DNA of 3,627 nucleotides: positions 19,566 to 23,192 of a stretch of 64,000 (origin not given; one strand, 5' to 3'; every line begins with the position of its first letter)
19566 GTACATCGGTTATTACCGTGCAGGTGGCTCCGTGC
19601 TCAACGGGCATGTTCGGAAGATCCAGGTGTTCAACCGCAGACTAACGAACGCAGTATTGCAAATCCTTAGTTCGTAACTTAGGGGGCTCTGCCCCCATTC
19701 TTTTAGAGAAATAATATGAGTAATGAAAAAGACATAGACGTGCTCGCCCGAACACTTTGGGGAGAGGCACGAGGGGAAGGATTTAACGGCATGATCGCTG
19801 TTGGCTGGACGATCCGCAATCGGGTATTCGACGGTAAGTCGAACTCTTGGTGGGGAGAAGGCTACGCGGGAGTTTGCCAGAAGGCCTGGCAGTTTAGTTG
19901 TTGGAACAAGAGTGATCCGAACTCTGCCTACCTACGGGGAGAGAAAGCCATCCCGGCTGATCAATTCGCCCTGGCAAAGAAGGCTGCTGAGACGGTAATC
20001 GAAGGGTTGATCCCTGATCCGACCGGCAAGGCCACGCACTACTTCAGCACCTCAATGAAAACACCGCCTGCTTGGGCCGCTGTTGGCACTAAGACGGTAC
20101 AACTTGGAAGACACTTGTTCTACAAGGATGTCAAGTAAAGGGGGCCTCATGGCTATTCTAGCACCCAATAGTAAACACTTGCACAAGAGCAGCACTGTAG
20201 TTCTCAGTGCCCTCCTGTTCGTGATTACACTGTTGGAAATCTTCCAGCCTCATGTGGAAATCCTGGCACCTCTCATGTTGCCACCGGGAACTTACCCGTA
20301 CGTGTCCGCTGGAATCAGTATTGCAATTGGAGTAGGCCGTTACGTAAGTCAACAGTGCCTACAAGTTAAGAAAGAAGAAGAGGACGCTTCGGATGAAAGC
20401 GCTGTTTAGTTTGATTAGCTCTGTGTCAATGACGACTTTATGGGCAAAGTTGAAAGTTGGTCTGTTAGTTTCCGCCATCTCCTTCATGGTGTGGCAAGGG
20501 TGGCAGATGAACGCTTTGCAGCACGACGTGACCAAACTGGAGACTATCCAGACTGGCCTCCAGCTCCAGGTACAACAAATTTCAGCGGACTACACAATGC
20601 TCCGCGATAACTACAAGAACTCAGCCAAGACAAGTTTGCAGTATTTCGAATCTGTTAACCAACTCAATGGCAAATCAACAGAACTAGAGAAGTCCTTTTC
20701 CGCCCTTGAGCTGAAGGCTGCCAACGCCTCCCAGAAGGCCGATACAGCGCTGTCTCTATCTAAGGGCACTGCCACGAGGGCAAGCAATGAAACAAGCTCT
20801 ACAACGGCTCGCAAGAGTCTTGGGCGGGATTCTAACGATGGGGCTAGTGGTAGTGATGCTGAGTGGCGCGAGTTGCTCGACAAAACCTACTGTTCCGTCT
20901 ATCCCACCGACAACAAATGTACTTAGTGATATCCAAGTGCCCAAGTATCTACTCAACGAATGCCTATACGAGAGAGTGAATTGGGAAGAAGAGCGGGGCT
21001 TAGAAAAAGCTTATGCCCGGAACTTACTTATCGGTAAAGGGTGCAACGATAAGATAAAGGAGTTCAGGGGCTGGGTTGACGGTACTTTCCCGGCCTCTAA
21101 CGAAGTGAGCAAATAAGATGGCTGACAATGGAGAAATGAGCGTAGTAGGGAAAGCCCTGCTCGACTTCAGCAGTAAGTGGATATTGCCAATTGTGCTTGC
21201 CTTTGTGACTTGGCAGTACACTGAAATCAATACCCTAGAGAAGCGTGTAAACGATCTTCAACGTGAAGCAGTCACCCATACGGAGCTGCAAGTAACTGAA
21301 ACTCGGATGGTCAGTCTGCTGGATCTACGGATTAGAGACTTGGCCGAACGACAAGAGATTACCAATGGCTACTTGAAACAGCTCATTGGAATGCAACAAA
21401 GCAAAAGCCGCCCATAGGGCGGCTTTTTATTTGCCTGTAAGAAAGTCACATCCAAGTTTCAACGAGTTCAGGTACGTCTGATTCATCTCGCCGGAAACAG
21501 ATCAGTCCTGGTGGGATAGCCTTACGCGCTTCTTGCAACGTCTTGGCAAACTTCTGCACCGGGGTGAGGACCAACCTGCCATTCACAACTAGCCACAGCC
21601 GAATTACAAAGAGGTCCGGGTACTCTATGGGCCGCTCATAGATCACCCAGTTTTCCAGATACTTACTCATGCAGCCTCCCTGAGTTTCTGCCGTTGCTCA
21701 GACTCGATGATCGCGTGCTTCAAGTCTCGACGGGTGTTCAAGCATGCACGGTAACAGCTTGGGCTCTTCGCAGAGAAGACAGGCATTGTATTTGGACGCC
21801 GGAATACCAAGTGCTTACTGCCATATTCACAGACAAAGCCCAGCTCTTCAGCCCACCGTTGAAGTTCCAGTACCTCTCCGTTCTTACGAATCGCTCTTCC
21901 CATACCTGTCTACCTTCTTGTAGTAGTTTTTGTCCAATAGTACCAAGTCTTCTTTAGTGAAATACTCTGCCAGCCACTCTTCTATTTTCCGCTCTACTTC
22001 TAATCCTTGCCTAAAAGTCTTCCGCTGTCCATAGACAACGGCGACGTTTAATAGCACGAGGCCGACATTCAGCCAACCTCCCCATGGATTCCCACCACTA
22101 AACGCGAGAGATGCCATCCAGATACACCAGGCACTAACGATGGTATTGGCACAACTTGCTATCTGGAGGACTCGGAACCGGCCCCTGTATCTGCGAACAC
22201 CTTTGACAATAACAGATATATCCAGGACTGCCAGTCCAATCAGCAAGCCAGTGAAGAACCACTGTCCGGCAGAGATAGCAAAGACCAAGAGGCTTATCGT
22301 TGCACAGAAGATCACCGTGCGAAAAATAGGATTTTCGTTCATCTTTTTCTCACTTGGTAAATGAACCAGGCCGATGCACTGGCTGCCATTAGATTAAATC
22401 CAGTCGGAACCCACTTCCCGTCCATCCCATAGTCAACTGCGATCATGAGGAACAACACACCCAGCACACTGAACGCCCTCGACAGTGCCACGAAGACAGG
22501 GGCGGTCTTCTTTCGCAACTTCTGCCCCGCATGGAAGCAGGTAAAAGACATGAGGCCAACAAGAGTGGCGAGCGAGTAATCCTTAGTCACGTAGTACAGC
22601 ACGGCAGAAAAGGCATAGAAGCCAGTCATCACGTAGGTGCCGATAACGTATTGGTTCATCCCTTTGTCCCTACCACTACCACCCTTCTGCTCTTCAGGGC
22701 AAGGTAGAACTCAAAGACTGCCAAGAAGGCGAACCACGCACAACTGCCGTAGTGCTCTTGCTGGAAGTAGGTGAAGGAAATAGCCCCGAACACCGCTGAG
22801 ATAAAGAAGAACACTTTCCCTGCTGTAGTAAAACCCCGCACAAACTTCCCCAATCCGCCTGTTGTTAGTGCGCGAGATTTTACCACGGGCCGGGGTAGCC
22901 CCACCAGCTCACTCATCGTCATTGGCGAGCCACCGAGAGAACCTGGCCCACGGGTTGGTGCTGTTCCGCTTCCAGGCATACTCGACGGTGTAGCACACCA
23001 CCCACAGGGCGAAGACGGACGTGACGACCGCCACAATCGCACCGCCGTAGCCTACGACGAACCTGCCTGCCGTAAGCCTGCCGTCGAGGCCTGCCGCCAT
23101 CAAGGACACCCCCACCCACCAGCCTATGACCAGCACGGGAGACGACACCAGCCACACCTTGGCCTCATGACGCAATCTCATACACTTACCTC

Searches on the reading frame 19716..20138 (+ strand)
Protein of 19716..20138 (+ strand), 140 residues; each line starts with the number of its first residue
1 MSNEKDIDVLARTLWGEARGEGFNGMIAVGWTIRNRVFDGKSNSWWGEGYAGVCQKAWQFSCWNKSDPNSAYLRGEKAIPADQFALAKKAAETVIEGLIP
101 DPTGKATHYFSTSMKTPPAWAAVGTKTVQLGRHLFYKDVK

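Call 78: search_protein_families(library=pfam, proteins=[window:19716-20138:+], max_evalue=0.05)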
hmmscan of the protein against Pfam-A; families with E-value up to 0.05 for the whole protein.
window:19716-20138:+ (140 aa): 1 family
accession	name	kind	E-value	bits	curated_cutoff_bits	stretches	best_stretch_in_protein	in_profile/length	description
PF07486.17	Hydrolase_2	-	1.5e-17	64.5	27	1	20-136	1-100/100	Cell Wall Hydrolase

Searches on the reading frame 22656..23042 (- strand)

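Call 78: search_protein_families(library=pfam, proteins=[window:22656-23042:-], max_evalue=0.05)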
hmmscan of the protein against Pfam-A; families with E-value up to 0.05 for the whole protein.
window:22656-23042:- (128 aa): 1 family
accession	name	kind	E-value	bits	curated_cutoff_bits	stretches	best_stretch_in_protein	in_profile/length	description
PF13129.11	DUF3953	-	0.01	16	22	1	78-108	2-31/41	Protein of unknown function (DUF3953)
